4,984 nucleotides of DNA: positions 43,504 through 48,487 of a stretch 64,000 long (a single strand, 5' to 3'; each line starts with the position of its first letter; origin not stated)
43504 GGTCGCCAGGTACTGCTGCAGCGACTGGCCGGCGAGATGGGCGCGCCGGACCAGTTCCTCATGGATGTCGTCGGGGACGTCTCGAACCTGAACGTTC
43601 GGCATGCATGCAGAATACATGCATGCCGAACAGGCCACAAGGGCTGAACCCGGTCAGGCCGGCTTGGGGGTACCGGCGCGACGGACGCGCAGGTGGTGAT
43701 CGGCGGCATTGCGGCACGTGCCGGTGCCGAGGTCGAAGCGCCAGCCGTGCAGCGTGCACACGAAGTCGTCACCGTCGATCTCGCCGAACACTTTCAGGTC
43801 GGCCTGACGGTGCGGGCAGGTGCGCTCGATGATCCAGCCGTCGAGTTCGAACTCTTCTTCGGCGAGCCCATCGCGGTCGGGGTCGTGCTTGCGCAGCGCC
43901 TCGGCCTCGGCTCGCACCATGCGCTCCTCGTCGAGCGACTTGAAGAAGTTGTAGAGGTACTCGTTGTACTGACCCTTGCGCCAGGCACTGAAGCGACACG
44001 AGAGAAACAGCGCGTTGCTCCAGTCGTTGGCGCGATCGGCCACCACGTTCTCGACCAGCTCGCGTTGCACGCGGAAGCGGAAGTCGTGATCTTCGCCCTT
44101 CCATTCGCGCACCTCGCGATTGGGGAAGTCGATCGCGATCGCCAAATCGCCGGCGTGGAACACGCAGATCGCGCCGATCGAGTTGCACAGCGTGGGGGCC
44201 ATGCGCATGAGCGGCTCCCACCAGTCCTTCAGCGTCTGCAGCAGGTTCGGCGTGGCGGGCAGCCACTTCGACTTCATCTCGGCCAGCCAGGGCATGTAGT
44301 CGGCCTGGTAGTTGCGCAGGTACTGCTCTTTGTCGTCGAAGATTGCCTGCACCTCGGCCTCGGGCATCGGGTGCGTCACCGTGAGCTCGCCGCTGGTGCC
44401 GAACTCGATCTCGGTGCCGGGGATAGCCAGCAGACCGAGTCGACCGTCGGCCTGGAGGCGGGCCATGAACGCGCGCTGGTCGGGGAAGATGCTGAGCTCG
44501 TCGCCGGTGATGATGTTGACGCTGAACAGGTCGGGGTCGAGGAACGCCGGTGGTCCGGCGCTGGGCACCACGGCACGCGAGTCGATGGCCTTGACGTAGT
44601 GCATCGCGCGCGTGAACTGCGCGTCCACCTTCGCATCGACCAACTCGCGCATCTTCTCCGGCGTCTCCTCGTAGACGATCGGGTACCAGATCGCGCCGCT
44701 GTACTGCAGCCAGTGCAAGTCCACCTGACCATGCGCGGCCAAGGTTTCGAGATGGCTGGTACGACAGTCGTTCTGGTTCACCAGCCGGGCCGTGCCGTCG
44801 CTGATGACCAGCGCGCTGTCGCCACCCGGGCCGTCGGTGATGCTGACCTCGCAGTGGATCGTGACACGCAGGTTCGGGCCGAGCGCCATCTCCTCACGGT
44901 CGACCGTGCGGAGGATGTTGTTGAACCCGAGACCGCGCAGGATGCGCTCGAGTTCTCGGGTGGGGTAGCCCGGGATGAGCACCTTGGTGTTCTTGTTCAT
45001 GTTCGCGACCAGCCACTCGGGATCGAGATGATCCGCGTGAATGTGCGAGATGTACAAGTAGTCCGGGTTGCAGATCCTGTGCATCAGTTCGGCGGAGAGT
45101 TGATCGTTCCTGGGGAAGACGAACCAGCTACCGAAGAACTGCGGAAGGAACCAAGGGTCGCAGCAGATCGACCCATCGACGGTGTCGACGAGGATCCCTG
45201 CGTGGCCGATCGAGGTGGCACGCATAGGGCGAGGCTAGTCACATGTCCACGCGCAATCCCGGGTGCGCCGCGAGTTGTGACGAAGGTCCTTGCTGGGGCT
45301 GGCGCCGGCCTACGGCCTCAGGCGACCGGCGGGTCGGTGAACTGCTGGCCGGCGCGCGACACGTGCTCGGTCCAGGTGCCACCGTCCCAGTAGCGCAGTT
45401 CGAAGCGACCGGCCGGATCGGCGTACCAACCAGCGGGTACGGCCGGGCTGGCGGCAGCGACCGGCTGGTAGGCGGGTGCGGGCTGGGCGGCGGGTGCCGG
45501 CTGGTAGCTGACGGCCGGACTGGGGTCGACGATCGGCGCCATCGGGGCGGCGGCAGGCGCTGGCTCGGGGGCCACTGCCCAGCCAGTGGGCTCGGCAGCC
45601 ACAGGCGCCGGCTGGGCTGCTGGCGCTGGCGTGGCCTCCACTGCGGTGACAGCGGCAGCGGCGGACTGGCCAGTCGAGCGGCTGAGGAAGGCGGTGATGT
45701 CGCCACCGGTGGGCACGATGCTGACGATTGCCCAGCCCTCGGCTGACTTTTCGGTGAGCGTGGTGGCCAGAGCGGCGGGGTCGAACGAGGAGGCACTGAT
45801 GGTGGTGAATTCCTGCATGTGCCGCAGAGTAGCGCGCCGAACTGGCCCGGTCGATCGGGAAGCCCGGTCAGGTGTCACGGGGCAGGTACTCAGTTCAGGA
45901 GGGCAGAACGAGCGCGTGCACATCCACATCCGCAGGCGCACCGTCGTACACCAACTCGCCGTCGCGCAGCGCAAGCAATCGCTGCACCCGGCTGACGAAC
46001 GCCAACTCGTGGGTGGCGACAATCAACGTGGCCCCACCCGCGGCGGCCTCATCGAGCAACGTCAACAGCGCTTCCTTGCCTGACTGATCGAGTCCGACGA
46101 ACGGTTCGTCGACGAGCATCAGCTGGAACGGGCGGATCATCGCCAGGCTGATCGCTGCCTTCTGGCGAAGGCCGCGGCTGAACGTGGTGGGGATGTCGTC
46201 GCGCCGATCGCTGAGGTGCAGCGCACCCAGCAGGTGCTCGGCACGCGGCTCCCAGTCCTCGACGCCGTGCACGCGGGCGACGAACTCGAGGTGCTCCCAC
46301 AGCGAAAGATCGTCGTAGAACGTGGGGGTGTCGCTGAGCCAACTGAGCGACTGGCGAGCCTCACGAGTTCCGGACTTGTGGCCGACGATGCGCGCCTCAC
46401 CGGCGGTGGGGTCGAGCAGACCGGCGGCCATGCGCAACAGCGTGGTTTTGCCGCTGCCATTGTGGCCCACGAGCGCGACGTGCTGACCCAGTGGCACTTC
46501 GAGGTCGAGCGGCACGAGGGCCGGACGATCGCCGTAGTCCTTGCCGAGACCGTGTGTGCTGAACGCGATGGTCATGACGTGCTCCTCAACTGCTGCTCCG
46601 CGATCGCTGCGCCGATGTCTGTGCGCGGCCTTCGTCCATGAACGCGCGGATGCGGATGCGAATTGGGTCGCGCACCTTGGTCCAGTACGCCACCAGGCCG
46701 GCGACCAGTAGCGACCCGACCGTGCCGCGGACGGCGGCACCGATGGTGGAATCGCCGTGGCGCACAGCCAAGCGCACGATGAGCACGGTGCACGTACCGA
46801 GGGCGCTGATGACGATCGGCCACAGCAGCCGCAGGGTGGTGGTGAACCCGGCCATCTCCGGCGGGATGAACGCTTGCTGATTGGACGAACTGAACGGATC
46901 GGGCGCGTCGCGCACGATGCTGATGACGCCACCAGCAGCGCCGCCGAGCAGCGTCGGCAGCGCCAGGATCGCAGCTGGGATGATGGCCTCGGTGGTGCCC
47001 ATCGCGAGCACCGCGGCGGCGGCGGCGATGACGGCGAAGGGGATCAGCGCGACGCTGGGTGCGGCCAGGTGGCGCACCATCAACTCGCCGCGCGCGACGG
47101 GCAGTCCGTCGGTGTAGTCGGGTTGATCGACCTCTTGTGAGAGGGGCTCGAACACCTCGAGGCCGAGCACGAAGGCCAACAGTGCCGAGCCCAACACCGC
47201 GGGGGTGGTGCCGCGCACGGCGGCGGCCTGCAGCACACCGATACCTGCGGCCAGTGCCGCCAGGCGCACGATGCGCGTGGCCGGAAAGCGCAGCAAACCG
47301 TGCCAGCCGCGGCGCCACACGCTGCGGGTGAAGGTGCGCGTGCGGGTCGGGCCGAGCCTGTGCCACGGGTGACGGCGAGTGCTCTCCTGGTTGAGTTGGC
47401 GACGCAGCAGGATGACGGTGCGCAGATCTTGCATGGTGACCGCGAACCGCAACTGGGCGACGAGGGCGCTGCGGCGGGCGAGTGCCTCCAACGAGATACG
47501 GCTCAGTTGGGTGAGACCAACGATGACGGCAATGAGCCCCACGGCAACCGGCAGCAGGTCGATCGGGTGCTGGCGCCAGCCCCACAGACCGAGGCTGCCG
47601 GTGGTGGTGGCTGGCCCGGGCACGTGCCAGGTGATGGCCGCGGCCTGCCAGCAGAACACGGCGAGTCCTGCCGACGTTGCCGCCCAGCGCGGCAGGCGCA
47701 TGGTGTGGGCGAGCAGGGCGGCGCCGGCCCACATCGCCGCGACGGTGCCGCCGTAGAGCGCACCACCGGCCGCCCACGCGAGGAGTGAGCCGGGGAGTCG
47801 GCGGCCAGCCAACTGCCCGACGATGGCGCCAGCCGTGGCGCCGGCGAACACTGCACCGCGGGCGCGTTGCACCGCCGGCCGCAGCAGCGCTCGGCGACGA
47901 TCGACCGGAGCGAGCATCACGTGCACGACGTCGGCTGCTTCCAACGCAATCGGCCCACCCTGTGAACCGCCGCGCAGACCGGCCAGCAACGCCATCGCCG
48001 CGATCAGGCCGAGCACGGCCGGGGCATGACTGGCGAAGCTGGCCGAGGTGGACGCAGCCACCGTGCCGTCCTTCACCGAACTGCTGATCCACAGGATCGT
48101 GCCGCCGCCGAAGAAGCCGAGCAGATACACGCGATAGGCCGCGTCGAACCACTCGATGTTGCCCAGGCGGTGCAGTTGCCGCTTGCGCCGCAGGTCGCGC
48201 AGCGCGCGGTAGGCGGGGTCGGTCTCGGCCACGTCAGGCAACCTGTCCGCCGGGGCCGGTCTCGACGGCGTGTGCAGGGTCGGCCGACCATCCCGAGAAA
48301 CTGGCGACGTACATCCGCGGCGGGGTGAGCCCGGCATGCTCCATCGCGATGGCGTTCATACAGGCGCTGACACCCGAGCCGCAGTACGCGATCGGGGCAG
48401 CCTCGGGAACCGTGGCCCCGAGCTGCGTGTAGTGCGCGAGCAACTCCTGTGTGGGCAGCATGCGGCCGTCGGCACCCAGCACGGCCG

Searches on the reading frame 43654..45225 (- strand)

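Call 75: search_protein_families(library=pfam, proteins=[window:43654-45225:-], max_evalue=0.0001)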
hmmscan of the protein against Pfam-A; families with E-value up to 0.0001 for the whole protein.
window:43654-45225:- (523 aa): 2 families
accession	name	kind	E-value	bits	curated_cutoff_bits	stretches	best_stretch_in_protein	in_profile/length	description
PF25451.1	SCP2_Rv3818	-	1.5e-44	151.5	28.2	1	328-441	1-115/119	Rv3818-like, SCP2-like domain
PF00355.32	Rieske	-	2.1e-09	37.6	20.3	1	466-508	39-79/88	Rieske [2Fe-2S] domain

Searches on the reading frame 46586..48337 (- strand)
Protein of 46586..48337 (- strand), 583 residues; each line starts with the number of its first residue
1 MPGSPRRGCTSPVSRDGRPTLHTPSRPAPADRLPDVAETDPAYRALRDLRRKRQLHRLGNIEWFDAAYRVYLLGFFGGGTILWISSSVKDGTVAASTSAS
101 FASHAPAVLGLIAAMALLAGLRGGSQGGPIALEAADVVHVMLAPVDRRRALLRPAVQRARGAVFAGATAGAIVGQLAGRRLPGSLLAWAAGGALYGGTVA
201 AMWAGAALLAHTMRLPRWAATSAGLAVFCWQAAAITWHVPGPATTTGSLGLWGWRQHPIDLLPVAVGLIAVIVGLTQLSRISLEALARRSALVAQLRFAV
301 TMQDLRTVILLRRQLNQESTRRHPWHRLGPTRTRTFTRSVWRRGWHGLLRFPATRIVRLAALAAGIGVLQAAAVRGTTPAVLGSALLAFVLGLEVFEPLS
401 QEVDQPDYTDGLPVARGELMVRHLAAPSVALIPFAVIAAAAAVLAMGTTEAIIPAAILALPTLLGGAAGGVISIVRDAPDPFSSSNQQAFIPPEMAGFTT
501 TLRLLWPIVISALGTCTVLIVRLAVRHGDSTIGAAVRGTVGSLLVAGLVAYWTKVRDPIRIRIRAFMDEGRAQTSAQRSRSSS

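Call 75: search_protein_families(library=pfam, proteins=[window:46586-48337:-], max_evalue=0.0001)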
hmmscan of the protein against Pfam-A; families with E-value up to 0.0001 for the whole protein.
window:46586-48337:- (583 aa): 1 family
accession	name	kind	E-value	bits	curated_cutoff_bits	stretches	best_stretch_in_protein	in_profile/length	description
PF19814.4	DUF6297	-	1.3e-10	41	29.8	1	105-479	4-370/375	Family of unknown function (DUF6297)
